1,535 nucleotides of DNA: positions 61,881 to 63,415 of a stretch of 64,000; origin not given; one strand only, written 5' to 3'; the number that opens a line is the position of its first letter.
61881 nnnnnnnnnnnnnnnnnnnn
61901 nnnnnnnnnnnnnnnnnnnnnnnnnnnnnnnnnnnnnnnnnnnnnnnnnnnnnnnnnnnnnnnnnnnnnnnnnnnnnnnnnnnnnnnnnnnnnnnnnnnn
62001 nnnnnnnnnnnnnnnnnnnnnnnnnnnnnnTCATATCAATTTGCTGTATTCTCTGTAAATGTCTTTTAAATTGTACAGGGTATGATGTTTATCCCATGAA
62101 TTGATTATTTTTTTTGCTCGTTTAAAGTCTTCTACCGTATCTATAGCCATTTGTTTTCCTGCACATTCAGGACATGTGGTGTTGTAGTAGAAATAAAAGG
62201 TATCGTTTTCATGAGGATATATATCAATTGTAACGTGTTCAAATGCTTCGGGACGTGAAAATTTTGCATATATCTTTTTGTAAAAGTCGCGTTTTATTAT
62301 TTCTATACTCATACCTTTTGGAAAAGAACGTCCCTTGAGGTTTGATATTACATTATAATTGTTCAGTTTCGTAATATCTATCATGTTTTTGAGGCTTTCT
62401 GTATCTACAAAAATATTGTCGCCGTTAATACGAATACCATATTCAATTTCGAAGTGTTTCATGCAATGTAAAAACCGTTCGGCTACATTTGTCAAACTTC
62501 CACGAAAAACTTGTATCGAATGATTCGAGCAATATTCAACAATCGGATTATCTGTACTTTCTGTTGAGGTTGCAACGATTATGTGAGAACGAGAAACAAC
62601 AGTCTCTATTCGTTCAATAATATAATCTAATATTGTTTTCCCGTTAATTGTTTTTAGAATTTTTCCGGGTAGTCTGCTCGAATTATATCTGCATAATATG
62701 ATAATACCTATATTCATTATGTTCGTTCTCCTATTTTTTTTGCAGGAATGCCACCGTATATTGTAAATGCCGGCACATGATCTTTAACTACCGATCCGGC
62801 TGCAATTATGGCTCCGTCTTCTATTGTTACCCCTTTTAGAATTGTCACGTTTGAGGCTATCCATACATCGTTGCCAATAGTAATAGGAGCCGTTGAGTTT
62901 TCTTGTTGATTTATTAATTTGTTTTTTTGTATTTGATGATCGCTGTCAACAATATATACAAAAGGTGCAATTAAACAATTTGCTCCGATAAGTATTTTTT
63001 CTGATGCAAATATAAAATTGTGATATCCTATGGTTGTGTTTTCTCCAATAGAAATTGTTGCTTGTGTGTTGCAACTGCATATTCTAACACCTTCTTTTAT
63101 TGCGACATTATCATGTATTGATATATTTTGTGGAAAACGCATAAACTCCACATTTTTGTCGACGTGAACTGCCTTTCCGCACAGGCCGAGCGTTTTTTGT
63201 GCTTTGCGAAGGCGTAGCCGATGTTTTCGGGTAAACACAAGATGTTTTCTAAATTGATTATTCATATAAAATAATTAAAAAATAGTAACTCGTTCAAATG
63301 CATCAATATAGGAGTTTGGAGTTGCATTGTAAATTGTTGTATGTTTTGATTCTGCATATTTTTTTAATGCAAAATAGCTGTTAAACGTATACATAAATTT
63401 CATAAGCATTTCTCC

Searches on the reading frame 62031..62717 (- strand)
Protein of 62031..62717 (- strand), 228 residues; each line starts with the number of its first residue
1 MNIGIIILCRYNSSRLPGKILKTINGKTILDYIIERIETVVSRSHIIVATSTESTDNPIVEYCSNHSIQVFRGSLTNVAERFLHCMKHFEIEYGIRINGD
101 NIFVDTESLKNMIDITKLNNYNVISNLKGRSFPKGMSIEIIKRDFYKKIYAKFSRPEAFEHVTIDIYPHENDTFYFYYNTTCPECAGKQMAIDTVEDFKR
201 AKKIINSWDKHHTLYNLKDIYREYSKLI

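Call 53: search_protein_families(library=pfam, proteins=[window:62031-62717:-], max_evalue=0.001)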
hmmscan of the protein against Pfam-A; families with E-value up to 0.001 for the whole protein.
window:62031-62717:- (228 aa): 1 family
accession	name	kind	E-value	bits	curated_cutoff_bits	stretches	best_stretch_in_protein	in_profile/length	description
PF02348.25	CTP_transf_3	-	6e-25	88.8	22.6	1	5-135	2-121/217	Cytidylyltransferase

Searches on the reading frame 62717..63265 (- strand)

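Call 53: search_protein_families(library=pfam, proteins=[window:62717-63265:-], max_evalue=0.001)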
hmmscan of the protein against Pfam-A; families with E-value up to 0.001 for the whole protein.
window:62717-63265:- (182 aa): 4 families
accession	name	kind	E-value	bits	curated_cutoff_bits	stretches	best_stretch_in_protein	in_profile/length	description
PF00132.30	Hexapep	-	4e-16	58.4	27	1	128-161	2-35/36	Bacterial transferase hexapeptide (six repeats)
PF14602.12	Hexapep_2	-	8.8e-08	32.2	27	1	127-160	1-32/34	Hexapeptide repeat of succinyl-transferase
PF25084.1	LbH_EIF2B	-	1.9e-06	28.3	54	1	64-163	15-102/105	EIF2B subunit epsilon LbH domain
PF25087.1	GMPPB_C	-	9.8e-05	22.5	39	0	129-162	12-45/110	GMPPB C-terminal domain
